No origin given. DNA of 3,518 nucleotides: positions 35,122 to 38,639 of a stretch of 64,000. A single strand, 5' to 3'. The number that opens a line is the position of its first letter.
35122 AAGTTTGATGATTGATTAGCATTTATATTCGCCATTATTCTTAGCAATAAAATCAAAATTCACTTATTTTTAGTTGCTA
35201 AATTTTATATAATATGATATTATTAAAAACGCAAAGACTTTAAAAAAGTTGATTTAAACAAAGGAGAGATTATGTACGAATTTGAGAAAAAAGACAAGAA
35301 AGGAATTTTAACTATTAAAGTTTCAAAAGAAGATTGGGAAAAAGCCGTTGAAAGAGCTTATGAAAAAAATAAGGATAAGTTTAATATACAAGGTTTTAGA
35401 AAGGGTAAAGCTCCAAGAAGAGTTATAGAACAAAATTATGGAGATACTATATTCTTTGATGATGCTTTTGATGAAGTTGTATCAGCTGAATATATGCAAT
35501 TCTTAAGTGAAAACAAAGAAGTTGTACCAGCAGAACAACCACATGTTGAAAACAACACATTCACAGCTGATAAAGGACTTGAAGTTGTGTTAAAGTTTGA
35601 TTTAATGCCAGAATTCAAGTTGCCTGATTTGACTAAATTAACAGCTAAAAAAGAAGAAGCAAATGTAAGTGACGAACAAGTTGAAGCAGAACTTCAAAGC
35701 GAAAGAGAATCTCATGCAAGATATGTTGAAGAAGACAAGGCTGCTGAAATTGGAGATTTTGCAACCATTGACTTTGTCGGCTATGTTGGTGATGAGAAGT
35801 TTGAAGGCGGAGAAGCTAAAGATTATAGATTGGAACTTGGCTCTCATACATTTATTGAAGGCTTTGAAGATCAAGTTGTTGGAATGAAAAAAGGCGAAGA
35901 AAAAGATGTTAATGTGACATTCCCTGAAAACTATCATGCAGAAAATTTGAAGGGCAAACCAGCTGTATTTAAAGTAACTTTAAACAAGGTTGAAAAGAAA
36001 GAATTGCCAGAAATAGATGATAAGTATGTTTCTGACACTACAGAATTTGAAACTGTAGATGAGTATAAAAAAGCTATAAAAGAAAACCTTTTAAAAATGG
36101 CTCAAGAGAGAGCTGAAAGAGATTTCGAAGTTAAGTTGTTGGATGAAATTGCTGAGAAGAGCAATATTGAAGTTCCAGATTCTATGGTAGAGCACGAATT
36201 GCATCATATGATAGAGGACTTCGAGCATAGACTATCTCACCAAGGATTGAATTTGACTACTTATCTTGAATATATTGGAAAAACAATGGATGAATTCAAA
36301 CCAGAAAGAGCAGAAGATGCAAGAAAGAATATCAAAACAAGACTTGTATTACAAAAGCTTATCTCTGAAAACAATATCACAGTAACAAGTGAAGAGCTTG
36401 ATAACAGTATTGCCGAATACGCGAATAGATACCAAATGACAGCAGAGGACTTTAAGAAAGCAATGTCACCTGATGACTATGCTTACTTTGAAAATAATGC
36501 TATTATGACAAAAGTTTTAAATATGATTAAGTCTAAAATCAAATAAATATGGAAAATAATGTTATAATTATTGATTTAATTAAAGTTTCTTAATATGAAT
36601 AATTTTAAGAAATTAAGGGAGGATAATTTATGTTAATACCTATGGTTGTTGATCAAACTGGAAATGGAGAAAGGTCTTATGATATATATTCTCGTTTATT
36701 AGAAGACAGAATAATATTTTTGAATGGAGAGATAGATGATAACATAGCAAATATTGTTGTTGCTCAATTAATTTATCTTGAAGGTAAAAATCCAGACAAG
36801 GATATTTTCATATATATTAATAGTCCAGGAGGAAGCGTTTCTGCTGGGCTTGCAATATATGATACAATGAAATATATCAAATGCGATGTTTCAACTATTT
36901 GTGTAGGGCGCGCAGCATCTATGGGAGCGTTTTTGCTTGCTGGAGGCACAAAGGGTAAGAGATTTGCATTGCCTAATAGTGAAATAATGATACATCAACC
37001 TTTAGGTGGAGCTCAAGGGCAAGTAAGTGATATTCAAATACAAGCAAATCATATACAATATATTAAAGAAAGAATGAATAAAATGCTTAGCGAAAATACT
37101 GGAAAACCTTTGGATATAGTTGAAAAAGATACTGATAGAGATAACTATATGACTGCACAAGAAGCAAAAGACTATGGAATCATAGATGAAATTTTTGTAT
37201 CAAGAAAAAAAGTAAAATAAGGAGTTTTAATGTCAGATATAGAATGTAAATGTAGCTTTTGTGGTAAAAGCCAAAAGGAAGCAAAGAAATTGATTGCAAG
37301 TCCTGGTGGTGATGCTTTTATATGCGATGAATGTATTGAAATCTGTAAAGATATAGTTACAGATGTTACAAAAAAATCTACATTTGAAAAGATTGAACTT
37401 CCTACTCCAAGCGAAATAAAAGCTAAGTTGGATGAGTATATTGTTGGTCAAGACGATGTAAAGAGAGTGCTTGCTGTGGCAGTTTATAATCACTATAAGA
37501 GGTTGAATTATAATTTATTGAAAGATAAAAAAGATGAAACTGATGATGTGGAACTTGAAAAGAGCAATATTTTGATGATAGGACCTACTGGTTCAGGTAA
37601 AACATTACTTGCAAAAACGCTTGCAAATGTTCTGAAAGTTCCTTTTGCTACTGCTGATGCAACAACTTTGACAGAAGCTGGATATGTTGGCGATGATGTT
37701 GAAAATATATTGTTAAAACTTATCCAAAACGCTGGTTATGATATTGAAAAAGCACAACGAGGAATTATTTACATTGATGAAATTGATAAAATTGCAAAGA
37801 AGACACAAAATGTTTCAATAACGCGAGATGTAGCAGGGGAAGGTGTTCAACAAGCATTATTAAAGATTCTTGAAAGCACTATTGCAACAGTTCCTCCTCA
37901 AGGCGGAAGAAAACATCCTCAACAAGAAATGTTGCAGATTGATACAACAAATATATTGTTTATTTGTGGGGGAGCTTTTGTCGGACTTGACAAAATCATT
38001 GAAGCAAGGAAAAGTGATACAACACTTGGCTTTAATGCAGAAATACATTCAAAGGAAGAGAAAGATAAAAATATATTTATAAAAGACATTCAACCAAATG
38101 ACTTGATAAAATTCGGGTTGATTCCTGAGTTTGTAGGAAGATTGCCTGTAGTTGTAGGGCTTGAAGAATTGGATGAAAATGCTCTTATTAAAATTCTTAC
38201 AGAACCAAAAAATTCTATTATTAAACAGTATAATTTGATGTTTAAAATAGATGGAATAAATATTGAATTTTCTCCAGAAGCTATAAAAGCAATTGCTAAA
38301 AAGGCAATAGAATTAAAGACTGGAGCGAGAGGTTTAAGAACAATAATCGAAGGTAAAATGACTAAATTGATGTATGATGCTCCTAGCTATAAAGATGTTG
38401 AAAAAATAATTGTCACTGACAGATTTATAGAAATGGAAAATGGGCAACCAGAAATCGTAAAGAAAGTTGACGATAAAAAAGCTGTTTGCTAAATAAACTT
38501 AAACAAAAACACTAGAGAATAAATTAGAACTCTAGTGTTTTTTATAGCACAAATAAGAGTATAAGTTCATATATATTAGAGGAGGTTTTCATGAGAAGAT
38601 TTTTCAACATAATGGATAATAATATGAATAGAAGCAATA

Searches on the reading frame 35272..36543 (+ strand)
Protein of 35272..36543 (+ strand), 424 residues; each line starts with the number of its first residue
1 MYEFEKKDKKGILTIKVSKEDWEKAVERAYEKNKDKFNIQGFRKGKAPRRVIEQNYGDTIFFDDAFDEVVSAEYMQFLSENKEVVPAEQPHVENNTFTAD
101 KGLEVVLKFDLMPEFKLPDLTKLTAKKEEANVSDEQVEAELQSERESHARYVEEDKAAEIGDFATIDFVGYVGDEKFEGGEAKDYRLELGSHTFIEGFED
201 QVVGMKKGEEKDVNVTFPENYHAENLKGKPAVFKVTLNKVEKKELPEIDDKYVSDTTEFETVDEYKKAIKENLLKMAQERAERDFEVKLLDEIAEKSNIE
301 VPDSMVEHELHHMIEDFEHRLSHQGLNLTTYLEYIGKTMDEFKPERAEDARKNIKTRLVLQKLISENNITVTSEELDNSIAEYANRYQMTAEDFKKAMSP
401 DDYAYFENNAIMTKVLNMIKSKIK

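Call 43: search_protein_families(library=pfam, proteins=[window:35272-36543:+], max_evalue=0.00001)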
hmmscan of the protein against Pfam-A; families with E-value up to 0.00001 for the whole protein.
window:35272-36543:+ (424 aa): 3 families
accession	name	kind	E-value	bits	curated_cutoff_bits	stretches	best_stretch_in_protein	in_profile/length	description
PF05697.18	Trigger_N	-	8.6e-37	127.1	22.2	1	3-142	4-142/144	Bacterial trigger factor protein (TF)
PF05698.19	Trigger_C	-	1.6e-33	116.5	22.7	1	261-420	1-161/162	Bacterial trigger factor protein (TF) C-terminus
PF00254.34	FKBP_C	-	7.8e-19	68.2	21.1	1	156-237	3-93/94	FKBP-type peptidyl-prolyl cis-trans isomerase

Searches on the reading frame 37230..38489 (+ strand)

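Call 43: search_protein_families(library=pfam, proteins=[window:37230-38489:+], max_evalue=0.00001)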
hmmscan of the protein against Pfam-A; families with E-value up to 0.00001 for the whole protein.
window:37230-38489:+ (420 aa): 8 families
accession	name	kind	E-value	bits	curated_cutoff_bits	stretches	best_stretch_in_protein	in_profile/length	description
PF07724.20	AAA_2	-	1.2e-33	117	27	1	110-307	2-165/166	AAA domain (Cdc48 subfamily)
PF06689.19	zf-C4_ClpX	-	5.8e-16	58.5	27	1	7-44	2-38/39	ClpX C4-type zinc finger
PF00004.35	AAA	-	1.7e-15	58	21.2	1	114-220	1-98/131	ATPase family associated with various cellular activities (AAA)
PF10431.15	ClpB_D2-small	-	7.5e-11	42.4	21.9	1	314-392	1-75/81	C-terminal, D2-small domain, of ClpB protein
PF07728.20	AAA_5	-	7.6e-07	29.7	22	0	113-195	1-85/139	AAA domain (dynein-related subfamily)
PF00493.29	MCM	-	1.4e-06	28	23.3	1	64-194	19-139/224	MCM P-loop domain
PF01078.27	Mg_chelatase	-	2e-06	27.8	20.3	0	112-136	23-47/207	Magnesium chelatase, subunit ChlI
PF00158.32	Sigma54_activat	-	7e-06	26.3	20.2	0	98-133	9-44/168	Sigma-54 interaction domain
